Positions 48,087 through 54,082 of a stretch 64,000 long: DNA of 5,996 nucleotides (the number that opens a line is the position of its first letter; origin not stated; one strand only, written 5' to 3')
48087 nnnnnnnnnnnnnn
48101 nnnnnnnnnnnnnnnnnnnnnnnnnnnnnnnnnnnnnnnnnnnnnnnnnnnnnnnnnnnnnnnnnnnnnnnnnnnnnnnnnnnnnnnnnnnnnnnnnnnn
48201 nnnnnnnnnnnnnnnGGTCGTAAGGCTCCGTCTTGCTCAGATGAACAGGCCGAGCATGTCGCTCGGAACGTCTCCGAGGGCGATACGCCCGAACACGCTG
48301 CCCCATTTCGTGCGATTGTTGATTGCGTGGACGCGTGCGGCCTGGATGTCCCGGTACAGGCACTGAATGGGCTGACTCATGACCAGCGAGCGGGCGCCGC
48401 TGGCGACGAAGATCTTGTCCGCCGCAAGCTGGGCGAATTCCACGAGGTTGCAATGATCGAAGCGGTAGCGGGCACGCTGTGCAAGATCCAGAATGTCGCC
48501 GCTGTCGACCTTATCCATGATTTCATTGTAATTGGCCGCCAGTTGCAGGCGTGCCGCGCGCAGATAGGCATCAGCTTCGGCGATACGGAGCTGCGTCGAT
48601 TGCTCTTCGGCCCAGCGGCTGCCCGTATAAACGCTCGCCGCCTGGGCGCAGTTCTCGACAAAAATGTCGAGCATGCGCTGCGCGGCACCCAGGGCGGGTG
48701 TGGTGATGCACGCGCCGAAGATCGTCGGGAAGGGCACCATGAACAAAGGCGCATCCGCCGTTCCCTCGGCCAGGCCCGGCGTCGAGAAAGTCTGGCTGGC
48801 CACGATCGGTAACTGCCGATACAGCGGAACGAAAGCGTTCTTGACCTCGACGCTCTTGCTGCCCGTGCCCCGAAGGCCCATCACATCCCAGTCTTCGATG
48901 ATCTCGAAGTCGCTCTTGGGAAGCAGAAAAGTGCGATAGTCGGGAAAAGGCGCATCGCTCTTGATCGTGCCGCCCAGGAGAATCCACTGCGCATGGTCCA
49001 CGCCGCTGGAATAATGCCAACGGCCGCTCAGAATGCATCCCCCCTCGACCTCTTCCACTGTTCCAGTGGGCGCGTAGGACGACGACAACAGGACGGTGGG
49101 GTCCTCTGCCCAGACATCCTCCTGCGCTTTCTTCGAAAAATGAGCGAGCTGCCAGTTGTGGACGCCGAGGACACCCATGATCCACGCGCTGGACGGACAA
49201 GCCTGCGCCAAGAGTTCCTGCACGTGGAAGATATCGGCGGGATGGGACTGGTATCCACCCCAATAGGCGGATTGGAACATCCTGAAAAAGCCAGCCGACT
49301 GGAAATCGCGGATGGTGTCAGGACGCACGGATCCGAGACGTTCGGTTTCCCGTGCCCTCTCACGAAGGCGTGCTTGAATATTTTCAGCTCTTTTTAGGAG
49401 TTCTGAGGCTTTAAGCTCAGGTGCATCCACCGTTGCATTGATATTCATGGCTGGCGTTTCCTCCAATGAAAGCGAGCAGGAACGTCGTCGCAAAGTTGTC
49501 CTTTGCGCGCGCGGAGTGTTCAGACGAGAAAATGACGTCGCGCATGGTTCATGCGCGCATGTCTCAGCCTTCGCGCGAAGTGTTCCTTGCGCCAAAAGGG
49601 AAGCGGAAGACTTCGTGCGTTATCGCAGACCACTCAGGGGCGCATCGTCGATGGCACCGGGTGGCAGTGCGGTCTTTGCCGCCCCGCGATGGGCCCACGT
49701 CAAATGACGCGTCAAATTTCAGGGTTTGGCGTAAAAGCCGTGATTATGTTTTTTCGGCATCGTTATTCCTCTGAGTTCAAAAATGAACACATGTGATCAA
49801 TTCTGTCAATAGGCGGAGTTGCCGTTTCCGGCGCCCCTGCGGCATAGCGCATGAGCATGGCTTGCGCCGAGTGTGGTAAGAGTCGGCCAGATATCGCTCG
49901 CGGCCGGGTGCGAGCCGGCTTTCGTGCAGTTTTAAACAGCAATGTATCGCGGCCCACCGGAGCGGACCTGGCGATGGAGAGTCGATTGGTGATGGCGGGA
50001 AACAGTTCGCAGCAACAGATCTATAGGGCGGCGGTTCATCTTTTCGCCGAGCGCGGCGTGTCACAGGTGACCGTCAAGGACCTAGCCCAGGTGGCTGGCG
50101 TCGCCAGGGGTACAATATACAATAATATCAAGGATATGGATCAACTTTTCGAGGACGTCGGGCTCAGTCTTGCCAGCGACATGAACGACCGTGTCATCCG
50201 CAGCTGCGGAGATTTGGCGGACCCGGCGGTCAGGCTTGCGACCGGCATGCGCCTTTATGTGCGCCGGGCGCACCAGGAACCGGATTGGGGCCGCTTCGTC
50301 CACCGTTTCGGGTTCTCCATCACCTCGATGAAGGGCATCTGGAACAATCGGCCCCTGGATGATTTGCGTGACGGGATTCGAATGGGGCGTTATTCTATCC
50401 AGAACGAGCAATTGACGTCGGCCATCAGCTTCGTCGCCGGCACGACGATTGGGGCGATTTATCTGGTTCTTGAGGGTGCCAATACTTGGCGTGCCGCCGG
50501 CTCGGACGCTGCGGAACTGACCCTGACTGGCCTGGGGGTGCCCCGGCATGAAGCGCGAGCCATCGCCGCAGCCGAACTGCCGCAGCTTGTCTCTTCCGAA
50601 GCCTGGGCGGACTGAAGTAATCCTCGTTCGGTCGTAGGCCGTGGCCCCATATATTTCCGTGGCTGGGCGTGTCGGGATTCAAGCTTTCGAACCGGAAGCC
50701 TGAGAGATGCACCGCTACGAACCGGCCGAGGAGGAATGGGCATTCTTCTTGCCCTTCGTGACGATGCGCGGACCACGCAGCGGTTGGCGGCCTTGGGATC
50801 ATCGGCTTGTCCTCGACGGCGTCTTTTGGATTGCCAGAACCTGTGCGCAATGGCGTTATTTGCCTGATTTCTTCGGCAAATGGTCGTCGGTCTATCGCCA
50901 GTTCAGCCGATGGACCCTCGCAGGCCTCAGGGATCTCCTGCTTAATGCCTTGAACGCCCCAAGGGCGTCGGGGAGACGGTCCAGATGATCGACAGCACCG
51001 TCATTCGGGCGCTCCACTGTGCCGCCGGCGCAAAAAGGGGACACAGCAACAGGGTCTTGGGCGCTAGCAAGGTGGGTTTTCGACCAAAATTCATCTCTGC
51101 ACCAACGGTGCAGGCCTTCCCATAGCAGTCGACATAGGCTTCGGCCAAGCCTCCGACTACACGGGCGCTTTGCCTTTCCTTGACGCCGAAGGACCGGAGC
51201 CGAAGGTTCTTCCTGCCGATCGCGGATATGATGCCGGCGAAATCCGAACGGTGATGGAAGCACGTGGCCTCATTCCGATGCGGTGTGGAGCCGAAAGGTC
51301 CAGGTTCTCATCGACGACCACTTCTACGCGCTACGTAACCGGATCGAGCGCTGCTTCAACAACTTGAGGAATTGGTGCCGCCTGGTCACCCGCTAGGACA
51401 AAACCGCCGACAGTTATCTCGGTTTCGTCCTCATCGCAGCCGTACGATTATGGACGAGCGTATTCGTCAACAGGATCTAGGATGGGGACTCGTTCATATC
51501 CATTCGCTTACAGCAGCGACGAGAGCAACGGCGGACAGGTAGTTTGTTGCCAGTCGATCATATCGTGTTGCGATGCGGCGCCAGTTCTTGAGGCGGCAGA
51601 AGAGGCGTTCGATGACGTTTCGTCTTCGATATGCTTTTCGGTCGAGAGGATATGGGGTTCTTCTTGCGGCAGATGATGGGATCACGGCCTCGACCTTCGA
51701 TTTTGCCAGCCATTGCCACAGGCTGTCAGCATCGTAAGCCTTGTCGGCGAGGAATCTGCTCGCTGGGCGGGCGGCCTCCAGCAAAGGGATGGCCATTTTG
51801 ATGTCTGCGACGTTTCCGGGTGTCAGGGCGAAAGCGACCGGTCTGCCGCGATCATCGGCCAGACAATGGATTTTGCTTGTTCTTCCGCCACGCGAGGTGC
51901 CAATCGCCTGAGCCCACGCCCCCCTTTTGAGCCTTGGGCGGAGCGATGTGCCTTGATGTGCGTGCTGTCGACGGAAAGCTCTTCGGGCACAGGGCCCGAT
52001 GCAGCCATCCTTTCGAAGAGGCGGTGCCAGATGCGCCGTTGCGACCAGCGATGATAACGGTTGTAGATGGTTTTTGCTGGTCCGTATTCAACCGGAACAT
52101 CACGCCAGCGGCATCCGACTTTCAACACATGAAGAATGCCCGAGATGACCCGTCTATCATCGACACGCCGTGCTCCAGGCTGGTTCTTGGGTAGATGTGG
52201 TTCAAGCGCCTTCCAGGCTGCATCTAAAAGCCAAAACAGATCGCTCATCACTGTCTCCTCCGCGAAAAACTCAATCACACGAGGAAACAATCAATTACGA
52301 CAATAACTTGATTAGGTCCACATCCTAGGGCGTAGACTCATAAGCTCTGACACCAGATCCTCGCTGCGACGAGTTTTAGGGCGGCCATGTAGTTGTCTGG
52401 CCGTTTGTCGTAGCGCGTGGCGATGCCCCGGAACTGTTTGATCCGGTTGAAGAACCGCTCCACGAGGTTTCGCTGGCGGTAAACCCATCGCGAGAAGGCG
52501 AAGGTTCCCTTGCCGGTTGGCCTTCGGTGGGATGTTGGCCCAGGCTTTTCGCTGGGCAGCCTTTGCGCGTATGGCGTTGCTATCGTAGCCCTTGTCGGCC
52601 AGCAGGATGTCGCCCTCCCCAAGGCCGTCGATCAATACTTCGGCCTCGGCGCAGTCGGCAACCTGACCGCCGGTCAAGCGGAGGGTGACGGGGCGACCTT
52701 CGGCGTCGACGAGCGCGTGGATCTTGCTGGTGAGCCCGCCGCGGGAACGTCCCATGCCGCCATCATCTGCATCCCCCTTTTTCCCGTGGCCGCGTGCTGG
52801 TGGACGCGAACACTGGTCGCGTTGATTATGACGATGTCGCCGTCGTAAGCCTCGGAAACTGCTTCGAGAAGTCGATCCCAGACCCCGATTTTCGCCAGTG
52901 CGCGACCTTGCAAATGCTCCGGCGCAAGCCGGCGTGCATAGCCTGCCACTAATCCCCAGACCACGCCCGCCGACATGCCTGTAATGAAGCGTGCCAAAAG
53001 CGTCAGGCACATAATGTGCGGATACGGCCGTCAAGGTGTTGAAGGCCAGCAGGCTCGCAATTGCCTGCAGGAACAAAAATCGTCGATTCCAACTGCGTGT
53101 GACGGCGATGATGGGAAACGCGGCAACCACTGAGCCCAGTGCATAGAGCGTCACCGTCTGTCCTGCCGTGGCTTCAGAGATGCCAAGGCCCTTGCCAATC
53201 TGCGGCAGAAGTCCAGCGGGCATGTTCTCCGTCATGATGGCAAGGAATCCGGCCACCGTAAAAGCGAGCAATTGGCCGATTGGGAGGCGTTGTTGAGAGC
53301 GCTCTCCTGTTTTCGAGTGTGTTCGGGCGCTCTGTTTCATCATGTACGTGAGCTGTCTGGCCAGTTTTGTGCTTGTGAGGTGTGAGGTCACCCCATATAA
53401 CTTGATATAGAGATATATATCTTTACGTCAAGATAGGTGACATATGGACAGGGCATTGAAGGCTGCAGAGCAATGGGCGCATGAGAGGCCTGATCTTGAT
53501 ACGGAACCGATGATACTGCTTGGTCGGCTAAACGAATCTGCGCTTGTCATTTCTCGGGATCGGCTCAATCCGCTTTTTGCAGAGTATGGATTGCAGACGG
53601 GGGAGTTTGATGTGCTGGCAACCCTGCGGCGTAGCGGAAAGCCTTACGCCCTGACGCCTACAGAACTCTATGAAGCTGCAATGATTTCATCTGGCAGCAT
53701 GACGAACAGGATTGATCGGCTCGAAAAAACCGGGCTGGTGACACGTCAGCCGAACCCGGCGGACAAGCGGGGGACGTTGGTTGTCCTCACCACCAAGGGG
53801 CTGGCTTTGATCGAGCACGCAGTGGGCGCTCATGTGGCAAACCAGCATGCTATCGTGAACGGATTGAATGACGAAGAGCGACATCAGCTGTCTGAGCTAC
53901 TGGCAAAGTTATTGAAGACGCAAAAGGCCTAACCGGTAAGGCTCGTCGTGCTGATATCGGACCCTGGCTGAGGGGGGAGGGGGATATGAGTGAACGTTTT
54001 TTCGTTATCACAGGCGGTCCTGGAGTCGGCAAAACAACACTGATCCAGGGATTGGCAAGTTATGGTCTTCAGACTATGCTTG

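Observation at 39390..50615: Meta-cleavage system apparently built for a long-chain or bulky lipophilic phenol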

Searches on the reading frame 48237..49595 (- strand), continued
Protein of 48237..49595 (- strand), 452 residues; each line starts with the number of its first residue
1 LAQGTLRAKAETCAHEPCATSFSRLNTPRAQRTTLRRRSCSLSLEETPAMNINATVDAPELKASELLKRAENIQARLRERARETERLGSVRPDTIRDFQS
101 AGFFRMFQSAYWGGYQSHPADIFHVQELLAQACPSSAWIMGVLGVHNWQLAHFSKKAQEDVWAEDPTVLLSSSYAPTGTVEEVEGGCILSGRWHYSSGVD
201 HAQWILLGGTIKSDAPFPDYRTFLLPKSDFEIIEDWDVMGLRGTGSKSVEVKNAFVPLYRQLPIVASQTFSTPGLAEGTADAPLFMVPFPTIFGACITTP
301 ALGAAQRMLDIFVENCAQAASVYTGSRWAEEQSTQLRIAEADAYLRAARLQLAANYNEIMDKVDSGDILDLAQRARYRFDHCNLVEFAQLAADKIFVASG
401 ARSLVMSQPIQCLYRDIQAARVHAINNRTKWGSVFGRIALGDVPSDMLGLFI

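Call 46: find_encoding_contigs(protein=P0019, flank=10000, max_places=1)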
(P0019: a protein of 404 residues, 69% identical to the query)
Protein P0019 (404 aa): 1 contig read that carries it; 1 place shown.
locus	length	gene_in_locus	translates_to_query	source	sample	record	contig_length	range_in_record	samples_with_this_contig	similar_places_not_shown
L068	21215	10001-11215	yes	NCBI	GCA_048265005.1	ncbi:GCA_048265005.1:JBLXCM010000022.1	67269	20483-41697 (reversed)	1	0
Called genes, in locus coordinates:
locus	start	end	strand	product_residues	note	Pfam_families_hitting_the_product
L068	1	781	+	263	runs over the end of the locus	PF01557:FAA_hydrolase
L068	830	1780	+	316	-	PF01118:Semialdhyde_dh (weak), PF09290:AcetDehyd-dimer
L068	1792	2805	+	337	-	PF00682:HMGL-like, PF07836:DmpG_comm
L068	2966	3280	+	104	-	PF13499:EF-hand_7 (faint), PF00036:EF-hand_1 (faint), PF13405:EF-hand_6 (faint)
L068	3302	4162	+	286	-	PF00106:adh_short, PF08659:KR (weak), PF13561:adh_short_C2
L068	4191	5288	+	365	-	PF00903:Glyoxalase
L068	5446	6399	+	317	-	PF01557:FAA_hydrolase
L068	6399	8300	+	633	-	PF00501:AMP-binding, PF13193:AMP-binding_C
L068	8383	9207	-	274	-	PF14247:DUF4344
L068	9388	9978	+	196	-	PF01613:Flavin_Reduct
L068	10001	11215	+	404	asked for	PF08028:Acyl-CoA_dh_2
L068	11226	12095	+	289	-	PF22632:BphC_D1, PF22677:Ble-like_N (faint), PF00903:Glyoxalase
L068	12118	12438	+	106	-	PF02036:SCP2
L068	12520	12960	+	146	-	-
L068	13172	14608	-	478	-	PF02321:OEP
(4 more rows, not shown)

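Call 85: search_protein_families(library=ncbifam, proteins=[L004:14410-15216:+, L004:15216-16157:+, L004:16157-17197:+], max_evalue=1e-30)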
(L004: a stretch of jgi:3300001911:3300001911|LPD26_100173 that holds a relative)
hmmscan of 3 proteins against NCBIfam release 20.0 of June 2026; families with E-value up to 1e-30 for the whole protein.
L004:14410-15216:+ (268 aa): 4 families
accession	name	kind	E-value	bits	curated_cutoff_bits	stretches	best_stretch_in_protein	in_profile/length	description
NF008461.0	PRK11342.1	equivalog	4.7e-96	321.2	350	1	7-266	3-262/269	2-keto-4-pentenoate hydratase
TIGR03220.1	catechol_dmpE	equivalog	1e-77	261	408.8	1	11-263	3-255/255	2-oxopent-4-enoate hydratase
TIGR03218.1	catechol_dmpH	equivalog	2.7e-63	213.8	350.55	1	9-263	9-263/263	2-oxo-3-hexenedioate decarboxylase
TIGR02312.1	HpaH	equivalog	1.2e-55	189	351.5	1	9-263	6-266/267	2-oxo-hept-4-ene-1,7-dioate hydratase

L004:15216-16157:+ (313 aa): 2 families
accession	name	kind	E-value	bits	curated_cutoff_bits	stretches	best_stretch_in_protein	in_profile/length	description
NF006157.0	PRK08300.1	subfamily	2.5e-135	450.6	166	1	1-310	3-298/303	acetaldehyde dehydrogenase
TIGR03215.1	ac_ald_DH_ac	equivalog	1e-132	441.7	282.25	1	3-308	1-284/285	acetaldehyde dehydrogenase (acetylating)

L004:16157-17197:+ (346 aa): 2 families
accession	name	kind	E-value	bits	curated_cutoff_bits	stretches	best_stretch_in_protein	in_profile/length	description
TIGR03217.1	4OH_2_O_val_ald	equivalog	2.5e-164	546.3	286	1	8-339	2-333/334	4-hydroxy-2-oxovalerate aldolase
NF006049.0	PRK08195.1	subfamily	2.7e-161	536.3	229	1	6-342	5-341/344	4-hyroxy-2-oxovalerate/4-hydroxy-2-oxopentanoic acid aldolase,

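Call 93: find_related_loci(query=A2, collection=metagenome_contigs, flank=10000)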
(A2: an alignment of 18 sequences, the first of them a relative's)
Query A2 (403 aa) in metagenome_contigs; peptide patterns used: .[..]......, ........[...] (x = any residue, [..] = any of these).
600 stretches matched a pattern (row limit reached: there are more); 390 encode a relative of the query (tblastn E <= 1e-3); the best 80 are kept; 80 distinct loci.
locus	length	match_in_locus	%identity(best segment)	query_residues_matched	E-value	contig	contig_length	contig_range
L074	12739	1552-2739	79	8-403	0e+0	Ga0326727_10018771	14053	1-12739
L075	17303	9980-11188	77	1-403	0e+0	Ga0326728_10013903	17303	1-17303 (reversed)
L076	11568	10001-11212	67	1-403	0e+0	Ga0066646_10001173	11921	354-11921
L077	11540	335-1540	67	3-403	0e+0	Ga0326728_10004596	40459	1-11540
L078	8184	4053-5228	69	13-403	0e+0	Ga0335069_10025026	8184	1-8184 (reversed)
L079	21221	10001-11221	64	2-403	0e+0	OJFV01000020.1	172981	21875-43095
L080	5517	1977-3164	65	9-403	0e+0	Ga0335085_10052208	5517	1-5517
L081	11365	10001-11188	65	9-403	1e-180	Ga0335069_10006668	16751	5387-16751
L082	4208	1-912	71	101-403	4e-155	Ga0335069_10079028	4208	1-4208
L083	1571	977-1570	76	2-203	8e-114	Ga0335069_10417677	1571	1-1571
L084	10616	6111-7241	43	16-392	5e-99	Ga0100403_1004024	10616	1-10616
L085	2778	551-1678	43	17-392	7e-100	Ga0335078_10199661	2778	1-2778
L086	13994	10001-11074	44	43-399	5e-96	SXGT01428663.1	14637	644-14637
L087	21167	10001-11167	43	1-392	1e-95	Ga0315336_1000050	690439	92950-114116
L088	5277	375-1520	42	17-399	1e-95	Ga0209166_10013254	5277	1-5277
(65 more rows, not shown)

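Call 95: search_dna_similar(query=P0001, collection=plasmids, mode=protein, max_rows=12, max_evalue=1e-50)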
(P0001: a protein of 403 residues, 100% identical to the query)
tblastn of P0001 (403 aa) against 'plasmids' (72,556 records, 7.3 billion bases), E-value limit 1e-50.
Records with a match: 39; places in all: 69; records where one place covers at least 80% of the query: 39.
Best place of each record, by identity: <60% 39.
By first word of the organism name: Sphingobium 13; Novosphingobium 8; Vibrio 3; Variovorax 3; Caballeronia 2; Burkholderia 1; Nocardia 1; Cupriavidus 1; Tsukamurella 1; Diaphorobacter 1; and 5 more.
By predicted mobility (MOB-suite, as given by PLSDB): non-mobilizable 31; conjugative 4; mobilizable 4.
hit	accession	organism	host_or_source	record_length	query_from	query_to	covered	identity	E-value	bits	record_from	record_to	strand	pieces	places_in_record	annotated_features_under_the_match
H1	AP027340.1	Sphingobium sp. TomTYG73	-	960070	1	397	99%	38.9%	3e-74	258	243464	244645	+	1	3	acyl-CoA dehydrogenase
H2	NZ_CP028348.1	Novosphingobium sp. THN1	cell culture,surface water of Lake Taihu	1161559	15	397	95%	40.4%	9e-76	263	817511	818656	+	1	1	record has no annotation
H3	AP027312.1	Sphingobium sp. TomMM7A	-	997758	1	397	99%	38.7%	3e-74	258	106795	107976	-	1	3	acyl-CoA dehydrogenase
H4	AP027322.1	Sphingobium sp. TomTYG43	-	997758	1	397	99%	38.7%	3e-74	258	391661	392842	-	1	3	acyl-CoA dehydrogenase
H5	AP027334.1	Sphingobium sp. TomTYG71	-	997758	1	397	99%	38.7%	3e-74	258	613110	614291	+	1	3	acyl-CoA dehydrogenase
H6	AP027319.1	Sphingobium sp. TomTYG42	-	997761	1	397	99%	38.7%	3e-74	258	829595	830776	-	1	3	acyl-CoA dehydrogenase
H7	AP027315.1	Sphingobium sp. TomMM15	-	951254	1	392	97%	39.2%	2e-74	259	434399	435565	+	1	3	acyl-CoA dehydrogenase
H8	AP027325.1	Sphingobium sp. TomTYG46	-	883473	1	392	97%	38.4%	1e-73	257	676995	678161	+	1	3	acyl-CoA dehydrogenase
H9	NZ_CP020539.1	Sphingobium herbicidovorans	cell culture,soil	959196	1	392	97%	38.4%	3e-71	250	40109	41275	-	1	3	flavin-dependent monooxygenase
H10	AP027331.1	Sphingobium sp. TomTYG65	-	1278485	1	392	97%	38.2%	4e-71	249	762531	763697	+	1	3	acyl-CoA dehydrogenase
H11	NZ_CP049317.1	Caballeronia sp. SBC2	whole organism,soil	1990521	14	399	96%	38.6%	8e-77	266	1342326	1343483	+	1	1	none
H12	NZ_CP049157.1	Caballeronia sp. SBC1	whole organism,soil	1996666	14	399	96%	38.6%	8e-77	266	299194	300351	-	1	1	none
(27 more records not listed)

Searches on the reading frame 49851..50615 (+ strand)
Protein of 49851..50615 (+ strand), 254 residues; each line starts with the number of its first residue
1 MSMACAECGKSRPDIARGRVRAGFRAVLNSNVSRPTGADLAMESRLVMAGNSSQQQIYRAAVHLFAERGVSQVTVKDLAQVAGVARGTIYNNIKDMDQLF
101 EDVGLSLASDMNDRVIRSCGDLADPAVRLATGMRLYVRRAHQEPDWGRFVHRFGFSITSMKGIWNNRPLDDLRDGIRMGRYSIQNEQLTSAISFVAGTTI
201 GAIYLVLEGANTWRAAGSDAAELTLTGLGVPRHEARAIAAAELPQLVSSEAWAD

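Call 3: search_protein_families(library=pfam, proteins=[window:49851-50615:+])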
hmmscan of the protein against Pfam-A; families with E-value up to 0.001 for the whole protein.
window:49851-50615:+ (254 aa): 2 families
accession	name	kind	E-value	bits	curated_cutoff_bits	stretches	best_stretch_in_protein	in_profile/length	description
PF21306.2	TetR_C_40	-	6.3e-16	59.3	27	1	124-240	1-116/117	Tetracyclin repressor-like, C-terminal domain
PF00440.29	TetR_N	-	3.1e-12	46.5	24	1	57-103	1-47/47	Bacterial regulatory proteins, tetR family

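Call 4: search_protein_families(library=ncbifam, proteins=[window:49851-50615:+])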
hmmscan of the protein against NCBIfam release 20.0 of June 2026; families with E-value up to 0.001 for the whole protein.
window:49851-50615:+ (254 aa): 10 families
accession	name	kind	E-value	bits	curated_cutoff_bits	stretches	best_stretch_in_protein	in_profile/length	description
NF007949.0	PRK10668.1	equivalog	9.6e-12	44.8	271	1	52-117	11-76/216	multidrug efflux transporter transcriptional repressor AcrR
NF007430.0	PRK09975.1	equivalog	5.7e-10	38.7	274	1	53-104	12-63/220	acrEF/envCD operon transcriptional regulator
NF051852.1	efflux_TF_MtrR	exception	1.1e-08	35.1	280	1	53-112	11-70/205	multidrug efflux system transcriptional repressor MtrR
TIGR03968.1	mycofact_TetR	equivalog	8.2e-08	32.1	224.9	1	51-91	8-48/190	mycofactocin system transcriptional regulator MftR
NF050111.1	TransRegSACE7040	equivalog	1.3e-06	28.4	250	1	54-145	3-94/186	SACE_7040 family transcriptional regulator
TIGR03384.1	betaine_BetI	equivalog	3.9e-06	26.7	201.3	1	53-130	9-86/189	choline-binding transcriptional repressor BetI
NF053878.1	FATransRegFadRBac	equivalog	8.5e-06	25.7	200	1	55-99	6-50/190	fatty acid metabolism transcriptional regulator FadR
NF041196.1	ScbR_bind_reg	equivalog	0.00011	22.4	150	1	54-103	8-57/191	ScbR family autoregulator-binding transcription factor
NF001978.0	PRK00767.1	equivalog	0.00012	22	118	1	54-121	11-78/197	transcriptional regulator BetI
NF040929.1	quorum_TF_HapR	equivalog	0.00063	19.5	350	1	44-103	7-66/200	LuxR/HapR/OpaR family quorum-sensing transcriptional regulator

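Call 51: search_solved_structures(query=window:49989-50615:+, max_evalue=0.001)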
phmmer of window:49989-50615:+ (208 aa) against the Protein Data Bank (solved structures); distinct sequences matched with E-value up to 0.001: 39.
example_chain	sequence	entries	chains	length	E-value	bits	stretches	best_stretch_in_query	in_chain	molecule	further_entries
3aqs_A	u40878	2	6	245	4.4e-16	62.5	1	10-200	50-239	Bacterial regulatory proteins, tetR family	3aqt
3bhq_A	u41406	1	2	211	3.6e-07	33.4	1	8-93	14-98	Transcriptional regulator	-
2qop_A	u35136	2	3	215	1.9e-06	31.1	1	6-59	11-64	HTH-type transcriptional regulator acrR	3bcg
3he0_A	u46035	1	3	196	2.9e-06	30.5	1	8-69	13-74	Transcriptional regulator, TetR family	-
3ang_C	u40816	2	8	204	3.3e-06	30.3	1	8-88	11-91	Transcriptional repressor, TetR family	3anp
6azh_A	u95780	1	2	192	3.8e-06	30.1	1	4-57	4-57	TetR family transcriptional regulator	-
2xdn_A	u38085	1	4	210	7.6e-06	29.1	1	7-73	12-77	HTH-TYPE TRANSCRIPTIONAL REGULATOR TTGR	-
8v90_A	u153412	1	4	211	1.1e-05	28.6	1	7-73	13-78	HTH-type transcriptional regulator TtgR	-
3lhq_A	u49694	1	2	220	1.1e-05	28.6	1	7-70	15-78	AcrAB operon repressor (TetR/AcrR family)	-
6of0_A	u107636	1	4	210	1.9e-05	27.8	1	8-75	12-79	HTH-type transcriptional regulator MtrR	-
7jnp_A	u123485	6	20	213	2e-05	27.8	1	8-75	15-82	HTH-type transcriptional regulator MtrR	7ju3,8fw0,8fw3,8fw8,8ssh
2uxh_A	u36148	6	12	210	2.3e-05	27.6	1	7-72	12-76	HTH-TYPE TRANSCRIPTIONAL REGULATOR TTGR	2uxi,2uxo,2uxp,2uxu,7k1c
7k1a_A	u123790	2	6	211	2.3e-05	27.5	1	7-72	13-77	HTH-type transcriptional regulator TtgR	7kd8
4mxm_A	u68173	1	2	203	2.4e-05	27.5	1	6-57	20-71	Transcriptional regulator I2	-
4mo7_A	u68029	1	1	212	2.6e-05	27.4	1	6-57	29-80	Transcriptional regulator I2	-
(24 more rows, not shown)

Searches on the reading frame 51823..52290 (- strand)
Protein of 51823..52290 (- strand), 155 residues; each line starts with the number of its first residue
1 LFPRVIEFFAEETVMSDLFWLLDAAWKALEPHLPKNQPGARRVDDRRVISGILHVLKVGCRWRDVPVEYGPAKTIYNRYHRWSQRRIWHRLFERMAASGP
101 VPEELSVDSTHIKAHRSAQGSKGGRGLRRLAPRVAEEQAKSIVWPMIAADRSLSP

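Call 38: search_protein_families(library=pfam, proteins=[window:51823-52290:-])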
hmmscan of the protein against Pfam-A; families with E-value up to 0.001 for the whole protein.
window:51823-52290:- (155 aa): 1 family
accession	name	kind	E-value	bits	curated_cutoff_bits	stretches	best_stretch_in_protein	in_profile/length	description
PF13340.11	DUF4096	-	1.3e-24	86.6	34.3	1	22-92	2-76/76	Putative transposase of IS4/5 family (DUF4096)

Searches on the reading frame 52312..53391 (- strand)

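Call 38: search_protein_families(library=pfam, proteins=[window:52312-53391:-])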
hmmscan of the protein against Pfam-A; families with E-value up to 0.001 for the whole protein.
window:52312-53391:- (359 aa): 2 families
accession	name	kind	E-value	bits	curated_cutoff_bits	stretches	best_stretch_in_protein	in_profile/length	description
PF01609.27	DDE_Tnp_1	-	3.1e-12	47.1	23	1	213-354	29-160/200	Transposase DDE domain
PF07690.21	MFS_1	-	6e-07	29.1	33.4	1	46-175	3-125/347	Major Facilitator Superfamily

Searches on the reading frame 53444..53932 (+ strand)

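Call 38: search_protein_families(library=pfam, proteins=[window:53444-53932:+])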
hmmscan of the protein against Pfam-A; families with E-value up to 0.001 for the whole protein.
window:53444-53932:+ (162 aa): 4 families
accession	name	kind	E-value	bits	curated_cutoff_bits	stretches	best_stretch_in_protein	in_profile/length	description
PF12802.13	MarR_2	-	1e-14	54.8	27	1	48-109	1-60/61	MarR family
PF01047.28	MarR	-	1.9e-13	50.5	24.6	1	53-109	4-57/59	MarR family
PF22381.2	Staph_reg_Sar_Rot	-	9.2e-06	26.1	27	1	44-124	6-83/85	Transcriptional regulator SarA/Rot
PF13463.12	HTH_27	-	0.00013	22.6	22.2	1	81-119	30-68/68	Winged helix DNA-binding domain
